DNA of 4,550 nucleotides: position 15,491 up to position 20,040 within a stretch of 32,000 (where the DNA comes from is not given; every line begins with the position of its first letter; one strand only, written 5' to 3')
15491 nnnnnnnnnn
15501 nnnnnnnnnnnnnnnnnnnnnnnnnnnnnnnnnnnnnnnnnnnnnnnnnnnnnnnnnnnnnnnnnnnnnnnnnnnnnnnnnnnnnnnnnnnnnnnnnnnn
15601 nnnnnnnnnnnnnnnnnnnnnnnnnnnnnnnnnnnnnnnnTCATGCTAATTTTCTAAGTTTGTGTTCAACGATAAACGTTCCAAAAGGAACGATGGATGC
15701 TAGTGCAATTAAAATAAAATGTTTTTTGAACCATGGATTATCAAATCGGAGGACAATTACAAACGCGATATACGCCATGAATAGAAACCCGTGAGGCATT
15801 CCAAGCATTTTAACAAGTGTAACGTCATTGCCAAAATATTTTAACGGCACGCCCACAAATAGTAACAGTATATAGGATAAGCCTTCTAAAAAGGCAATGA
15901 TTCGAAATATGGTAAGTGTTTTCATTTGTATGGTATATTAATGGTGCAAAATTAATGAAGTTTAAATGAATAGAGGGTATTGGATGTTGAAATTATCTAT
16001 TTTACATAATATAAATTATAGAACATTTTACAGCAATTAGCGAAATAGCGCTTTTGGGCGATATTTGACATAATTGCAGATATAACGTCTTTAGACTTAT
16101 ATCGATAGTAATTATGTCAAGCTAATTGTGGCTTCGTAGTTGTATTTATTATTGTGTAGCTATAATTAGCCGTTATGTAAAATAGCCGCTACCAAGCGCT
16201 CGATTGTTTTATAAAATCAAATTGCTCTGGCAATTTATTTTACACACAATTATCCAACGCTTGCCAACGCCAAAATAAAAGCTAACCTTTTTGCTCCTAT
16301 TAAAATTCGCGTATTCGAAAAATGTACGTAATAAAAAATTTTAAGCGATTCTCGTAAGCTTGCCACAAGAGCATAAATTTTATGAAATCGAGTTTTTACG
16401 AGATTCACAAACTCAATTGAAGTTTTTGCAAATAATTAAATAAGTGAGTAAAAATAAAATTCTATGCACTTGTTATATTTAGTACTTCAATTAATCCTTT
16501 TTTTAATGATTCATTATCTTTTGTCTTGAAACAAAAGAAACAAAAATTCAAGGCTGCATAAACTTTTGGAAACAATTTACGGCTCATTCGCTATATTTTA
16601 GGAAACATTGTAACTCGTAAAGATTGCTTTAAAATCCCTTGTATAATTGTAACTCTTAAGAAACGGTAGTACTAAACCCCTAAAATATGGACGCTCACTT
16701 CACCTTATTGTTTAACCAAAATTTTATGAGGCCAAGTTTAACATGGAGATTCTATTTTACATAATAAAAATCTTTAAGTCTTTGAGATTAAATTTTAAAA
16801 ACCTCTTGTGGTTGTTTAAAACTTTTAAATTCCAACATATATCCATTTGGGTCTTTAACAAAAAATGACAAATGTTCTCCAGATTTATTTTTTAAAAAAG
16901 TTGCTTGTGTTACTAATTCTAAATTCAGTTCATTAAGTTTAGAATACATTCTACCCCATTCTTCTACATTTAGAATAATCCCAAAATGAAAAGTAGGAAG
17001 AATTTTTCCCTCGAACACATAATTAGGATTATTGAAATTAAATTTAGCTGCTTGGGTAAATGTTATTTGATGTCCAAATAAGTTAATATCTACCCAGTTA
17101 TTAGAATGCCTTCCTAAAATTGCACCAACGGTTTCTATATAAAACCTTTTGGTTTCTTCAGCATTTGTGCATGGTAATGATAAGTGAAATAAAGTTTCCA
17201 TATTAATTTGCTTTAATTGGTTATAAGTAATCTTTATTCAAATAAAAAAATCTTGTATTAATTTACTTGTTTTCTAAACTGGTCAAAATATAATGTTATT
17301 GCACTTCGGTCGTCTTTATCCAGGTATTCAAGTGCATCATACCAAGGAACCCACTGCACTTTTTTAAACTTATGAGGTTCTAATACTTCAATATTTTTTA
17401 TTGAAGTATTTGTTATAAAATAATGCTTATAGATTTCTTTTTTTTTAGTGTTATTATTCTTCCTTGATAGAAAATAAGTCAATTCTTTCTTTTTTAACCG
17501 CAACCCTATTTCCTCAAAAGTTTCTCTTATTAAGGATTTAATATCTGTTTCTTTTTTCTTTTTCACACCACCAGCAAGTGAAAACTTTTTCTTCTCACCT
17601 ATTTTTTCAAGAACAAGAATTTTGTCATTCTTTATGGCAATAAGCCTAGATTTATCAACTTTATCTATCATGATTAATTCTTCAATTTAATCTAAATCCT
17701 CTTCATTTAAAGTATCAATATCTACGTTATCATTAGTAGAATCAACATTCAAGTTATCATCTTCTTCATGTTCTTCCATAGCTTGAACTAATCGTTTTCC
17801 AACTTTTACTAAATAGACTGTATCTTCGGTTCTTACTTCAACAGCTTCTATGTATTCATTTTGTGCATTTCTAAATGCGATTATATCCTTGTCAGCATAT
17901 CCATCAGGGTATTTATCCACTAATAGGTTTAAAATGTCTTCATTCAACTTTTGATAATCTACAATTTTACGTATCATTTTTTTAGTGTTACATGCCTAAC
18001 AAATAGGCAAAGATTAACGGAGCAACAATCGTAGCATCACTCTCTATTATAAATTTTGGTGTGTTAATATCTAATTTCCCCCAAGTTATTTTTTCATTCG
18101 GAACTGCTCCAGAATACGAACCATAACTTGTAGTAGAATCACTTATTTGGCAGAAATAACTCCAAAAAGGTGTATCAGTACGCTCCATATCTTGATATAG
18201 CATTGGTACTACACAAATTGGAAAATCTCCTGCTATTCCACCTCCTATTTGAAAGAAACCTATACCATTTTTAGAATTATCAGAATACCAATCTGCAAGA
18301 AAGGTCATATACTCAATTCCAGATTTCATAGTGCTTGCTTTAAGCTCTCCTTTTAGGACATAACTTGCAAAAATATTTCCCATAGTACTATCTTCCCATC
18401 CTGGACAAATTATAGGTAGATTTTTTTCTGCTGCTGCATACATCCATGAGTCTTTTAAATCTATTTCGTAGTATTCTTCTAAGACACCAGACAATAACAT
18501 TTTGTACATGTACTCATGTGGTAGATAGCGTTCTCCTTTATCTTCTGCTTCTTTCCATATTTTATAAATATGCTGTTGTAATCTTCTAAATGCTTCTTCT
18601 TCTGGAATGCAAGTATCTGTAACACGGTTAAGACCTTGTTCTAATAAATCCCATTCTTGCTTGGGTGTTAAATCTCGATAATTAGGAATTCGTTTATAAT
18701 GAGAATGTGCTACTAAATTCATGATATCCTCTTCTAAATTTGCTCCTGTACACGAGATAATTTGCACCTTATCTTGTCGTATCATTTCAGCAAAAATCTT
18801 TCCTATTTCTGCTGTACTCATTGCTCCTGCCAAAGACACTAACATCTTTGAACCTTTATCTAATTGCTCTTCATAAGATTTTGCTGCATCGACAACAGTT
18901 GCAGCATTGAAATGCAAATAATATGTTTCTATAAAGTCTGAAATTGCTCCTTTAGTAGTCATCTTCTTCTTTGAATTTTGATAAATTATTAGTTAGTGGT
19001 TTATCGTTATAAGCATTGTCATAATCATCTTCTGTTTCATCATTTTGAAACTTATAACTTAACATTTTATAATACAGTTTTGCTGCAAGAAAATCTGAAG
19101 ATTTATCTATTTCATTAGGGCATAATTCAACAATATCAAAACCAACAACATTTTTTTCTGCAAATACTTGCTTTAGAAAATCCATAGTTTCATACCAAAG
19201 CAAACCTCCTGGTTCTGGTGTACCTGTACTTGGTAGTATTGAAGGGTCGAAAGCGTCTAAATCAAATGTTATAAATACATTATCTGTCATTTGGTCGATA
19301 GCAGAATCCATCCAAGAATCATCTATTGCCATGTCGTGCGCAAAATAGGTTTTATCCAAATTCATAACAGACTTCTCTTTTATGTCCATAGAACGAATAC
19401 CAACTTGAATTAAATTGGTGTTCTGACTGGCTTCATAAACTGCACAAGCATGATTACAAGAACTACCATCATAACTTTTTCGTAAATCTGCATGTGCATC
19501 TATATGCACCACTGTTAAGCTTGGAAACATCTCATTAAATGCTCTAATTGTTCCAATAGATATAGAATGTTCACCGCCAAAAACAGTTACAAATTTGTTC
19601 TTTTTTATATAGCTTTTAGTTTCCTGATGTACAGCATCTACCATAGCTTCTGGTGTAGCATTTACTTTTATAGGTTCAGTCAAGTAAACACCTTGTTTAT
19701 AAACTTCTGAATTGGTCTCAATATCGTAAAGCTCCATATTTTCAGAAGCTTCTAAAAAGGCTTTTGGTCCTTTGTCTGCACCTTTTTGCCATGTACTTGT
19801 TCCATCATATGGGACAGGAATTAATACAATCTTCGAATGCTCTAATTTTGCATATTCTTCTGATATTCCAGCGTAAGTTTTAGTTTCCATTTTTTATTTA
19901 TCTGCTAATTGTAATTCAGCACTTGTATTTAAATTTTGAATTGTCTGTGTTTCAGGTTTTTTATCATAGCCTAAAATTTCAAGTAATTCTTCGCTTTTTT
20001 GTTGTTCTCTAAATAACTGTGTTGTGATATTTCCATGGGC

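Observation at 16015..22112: Two directly repeated ~0.6-kb non-coding modules (first 249 bp ~99% identical) bracket the polyamine operon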

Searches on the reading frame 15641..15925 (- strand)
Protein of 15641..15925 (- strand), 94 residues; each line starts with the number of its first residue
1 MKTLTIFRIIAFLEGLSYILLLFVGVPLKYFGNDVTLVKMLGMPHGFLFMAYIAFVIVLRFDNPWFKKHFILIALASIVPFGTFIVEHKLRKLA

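Call 6: search_protein_families(library=pfam, proteins=[window:15641-15925:-])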
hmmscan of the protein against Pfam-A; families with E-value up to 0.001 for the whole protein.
window:15641-15925:- (94 aa): 1 family
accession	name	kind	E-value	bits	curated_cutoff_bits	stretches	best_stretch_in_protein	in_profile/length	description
PF12823.12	DUF3817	-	5.8e-27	94.7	27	1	4-92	1-85/85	Domain of unknown function (DUF3817)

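Call 10: find_encoding_contigs(protein=window:15641-15925:-, flank=10000, max_places=10)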
Protein window:15641-15925:- (94 aa): 22 contigs read that carry it; 10 places shown.
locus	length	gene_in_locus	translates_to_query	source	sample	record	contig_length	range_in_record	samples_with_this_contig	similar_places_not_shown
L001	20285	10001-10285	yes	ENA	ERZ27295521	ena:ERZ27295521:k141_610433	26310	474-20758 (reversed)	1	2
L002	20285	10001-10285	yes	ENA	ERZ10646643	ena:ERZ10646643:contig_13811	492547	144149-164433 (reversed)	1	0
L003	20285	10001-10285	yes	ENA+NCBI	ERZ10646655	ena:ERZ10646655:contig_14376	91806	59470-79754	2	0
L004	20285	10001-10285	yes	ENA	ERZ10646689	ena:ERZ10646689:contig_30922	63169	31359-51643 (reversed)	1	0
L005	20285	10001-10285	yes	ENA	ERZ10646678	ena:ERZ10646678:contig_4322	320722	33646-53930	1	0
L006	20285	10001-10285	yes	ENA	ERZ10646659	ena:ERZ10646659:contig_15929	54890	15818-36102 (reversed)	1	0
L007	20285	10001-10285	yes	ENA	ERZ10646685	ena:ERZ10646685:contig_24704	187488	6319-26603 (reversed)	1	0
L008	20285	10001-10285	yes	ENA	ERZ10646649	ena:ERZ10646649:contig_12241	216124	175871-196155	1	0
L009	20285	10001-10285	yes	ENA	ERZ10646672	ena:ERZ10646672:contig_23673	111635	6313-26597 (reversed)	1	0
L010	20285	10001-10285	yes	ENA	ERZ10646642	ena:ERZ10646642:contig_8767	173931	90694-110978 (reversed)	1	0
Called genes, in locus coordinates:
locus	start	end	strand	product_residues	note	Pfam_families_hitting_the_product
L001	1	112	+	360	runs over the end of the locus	PF13646:HEAT_2 (faint)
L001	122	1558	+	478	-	PF13641:Glyco_tranf_2_3, PF00535:Glycos_transf_2, PF10111:Glyco_tranf_2_2 (weak), PF13632:Glyco_trans_2_3, PF03142:Chitin_synth_2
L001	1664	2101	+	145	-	PF01641:SelR, PF01625:PMSR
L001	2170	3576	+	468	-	PF00462:Glutaredoxin, PF13409:GST_N_2 (faint), PF13417:GST_N_3 (faint), PF00462:Glutaredoxin, PF07992:Pyr_redox_2, PF13450:NAD_binding_8 (weak), PF13738:Pyr_redox_3, PF00070:Pyr_redox, +4 more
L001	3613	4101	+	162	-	PF00578:AhpC-TSA, PF08534:Redoxin, PF13098:Thioredoxin_2 (weak), PF13905:Thioredoxin_8 (weak)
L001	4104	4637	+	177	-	PF14542:Acetyltransf_CG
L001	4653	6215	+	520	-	PF02696:SelO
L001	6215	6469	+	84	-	-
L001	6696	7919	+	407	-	PF12146:Hydrolase_4, PF00561:Abhydrolase_1, PF12697:Abhydrolase_6, PF00326:Peptidase_S9 (weak), PF02566:OsmC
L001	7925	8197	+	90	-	-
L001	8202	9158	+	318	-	PF00248:Aldo_ket_red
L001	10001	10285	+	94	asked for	PF12823:DUF3817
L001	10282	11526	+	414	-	PF00924:MS_channel_2nd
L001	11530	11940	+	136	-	-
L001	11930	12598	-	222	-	PF09365:DUF2461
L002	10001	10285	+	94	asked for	PF12823:DUF3817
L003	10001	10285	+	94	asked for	PF12823:DUF3817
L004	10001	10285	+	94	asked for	PF12823:DUF3817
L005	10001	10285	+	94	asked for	PF12823:DUF3817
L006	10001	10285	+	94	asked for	PF12823:DUF3817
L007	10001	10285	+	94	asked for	PF12823:DUF3817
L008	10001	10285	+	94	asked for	PF12823:DUF3817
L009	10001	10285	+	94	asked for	PF12823:DUF3817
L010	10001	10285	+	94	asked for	PF12823:DUF3817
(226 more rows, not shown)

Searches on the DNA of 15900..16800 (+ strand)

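Call 16: search_rna_families(source=window, start=15900, end=16800, threshold=evalue, max_evalue=10, show_alignments=2)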
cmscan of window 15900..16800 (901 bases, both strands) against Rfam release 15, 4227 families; matches with E-value up to 10: 5.
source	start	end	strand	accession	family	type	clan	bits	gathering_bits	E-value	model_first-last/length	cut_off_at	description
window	16162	16313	-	RF02412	snoR144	Gene; snRNA; snoRNA; HACA-box;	-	15.5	100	4.6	1-145/145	no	Small nucleolar RNA snoR144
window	16398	16461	+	RF02060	STnc410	Gene; sRNA;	-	14.1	50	2.6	1-158/158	no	Enterobacterial sRNA STnc410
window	16442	16547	-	RF01822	RsaJ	Gene; sRNA;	-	11.9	100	4.3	1-287/287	no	RNA Staph. aureus A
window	16744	16800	+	RF00064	HgcG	Gene; snRNA; snoRNA; HACA-box;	-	11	77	1.6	1-57/276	3'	HgcG RNA (Pab40)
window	16275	16382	-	RF01295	SCARNA7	Gene; snRNA; snoRNA; scaRNA;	-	8.9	65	9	1-330/330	no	Small Cajal body-specific RNA 7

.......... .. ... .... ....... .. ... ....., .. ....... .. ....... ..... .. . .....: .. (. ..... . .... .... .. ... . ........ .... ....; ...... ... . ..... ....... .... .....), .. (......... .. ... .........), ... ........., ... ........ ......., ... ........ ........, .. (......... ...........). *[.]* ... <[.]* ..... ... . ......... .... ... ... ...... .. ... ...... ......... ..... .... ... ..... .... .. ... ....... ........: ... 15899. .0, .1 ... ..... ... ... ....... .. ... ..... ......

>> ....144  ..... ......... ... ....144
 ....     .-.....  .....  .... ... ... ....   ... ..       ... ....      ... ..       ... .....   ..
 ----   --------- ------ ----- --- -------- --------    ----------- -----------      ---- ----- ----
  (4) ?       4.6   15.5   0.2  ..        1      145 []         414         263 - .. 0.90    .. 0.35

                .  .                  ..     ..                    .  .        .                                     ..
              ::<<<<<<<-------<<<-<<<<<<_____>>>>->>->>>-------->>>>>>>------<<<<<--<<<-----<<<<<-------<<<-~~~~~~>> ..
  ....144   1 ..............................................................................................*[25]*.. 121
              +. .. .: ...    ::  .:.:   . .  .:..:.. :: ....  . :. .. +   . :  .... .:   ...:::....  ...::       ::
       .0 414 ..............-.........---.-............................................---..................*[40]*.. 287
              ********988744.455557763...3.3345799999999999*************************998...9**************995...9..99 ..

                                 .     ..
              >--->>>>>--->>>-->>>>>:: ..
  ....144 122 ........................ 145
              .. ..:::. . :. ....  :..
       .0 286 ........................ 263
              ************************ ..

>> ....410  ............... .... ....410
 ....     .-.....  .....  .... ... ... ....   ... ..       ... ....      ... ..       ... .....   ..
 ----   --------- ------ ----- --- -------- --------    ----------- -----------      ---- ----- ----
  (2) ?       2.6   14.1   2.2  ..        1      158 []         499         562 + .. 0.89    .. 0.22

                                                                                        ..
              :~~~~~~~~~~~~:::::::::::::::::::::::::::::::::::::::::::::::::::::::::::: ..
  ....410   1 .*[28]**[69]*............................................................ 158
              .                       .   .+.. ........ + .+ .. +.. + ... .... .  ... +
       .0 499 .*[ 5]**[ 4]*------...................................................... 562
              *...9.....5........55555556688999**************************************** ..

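Call 68: search_dna_similar(query=window:15990-16780:+, collection=phages, mode=distant, max_rows=10)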
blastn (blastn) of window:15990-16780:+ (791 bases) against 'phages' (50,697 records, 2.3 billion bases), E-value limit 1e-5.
No match.

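Call 69: search_dna_similar(query=window:15990-16780:+, collection=plasmids, mode=distant, max_rows=10)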
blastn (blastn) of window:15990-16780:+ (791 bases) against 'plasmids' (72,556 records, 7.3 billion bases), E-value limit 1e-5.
No match.
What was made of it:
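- On Acinetobacter-type pdif modules: The array is chromosomal, and there are no plasmid matches (call 69).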

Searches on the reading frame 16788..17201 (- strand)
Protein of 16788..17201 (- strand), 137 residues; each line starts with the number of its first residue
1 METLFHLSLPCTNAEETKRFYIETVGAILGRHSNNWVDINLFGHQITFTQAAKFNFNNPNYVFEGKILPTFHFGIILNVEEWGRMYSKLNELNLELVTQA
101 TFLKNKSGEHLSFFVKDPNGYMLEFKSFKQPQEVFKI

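Call 6: search_protein_families(library=pfam, proteins=[window:16788-17201:-])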
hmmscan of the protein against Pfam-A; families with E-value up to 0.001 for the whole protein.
window:16788-17201:- (137 aa): 1 family
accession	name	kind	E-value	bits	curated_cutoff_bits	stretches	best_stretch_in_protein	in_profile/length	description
PF00903.31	Glyoxalase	-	5.9e-06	27.1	20.6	1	4-125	2-121/121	Glyoxalase/Bleomycin resistance protein/Dioxygenase superfamily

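Call 15: find_encoding_contigs(protein=window:16788-17201:-, flank=10000, max_places=8)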
Protein window:16788-17201:- (137 aa): 1 contig read that carries it; 1 place shown.
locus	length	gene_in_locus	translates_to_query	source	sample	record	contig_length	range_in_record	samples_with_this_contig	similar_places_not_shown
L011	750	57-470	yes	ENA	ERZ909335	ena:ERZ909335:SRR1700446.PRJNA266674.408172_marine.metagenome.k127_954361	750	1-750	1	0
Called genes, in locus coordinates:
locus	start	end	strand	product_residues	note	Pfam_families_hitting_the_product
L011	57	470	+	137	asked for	PF00903:Glyoxalase (weak)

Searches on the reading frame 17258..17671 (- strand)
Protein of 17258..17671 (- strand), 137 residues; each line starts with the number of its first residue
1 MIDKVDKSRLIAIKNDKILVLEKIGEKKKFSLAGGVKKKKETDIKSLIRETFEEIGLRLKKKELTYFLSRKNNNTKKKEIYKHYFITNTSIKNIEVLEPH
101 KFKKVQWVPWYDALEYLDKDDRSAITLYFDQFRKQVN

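Call 6: search_protein_families(library=pfam, proteins=[window:17258-17671:-])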
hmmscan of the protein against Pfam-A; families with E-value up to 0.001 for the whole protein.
window:17258-17671:- (137 aa): 2 families
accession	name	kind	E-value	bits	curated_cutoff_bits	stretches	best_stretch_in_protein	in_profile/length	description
PF00293.34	NUDIX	-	4.8e-10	40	21.1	1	11-125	8-131/134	NUDIX domain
PF22327.2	Nudt16-like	-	0.00033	21.1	27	1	9-101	14-107/161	U8 snoRNA-decapping enzyme-like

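Call 26: find_encoding_contigs(protein=window:17258-17671:-, flank=10000, max_places=6)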
Protein window:17258-17671:- (137 aa): no gene with exactly this product is on record in the collection.

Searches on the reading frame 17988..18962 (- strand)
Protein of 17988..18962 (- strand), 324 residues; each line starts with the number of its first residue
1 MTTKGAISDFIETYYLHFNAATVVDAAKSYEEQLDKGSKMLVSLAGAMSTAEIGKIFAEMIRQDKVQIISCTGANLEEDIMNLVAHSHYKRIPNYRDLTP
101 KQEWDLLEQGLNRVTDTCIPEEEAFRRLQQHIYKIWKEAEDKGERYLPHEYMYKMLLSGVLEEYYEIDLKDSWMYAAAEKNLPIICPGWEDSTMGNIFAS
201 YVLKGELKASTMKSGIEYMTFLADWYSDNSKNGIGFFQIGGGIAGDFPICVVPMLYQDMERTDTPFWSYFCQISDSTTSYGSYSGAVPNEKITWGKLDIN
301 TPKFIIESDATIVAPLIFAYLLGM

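Call 6: search_protein_families(library=pfam, proteins=[window:17988-18962:-])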
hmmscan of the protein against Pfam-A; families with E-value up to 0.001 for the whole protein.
window:17988-18962:- (324 aa): 1 family
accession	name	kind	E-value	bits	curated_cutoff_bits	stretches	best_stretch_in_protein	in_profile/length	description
PF01916.23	DS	-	4.9e-44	151.2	27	1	17-320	10-287/288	Deoxyhypusine synthase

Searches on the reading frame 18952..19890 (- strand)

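Call 6: search_protein_families(library=pfam, proteins=[window:18952-19890:-])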
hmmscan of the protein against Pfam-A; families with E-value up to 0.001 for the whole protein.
window:18952-19890:- (312 aa): 1 family
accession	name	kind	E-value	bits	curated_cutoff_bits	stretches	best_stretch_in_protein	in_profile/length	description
PF00491.26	Arginase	-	2.7e-62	211.2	22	1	20-277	2-279/280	Arginase family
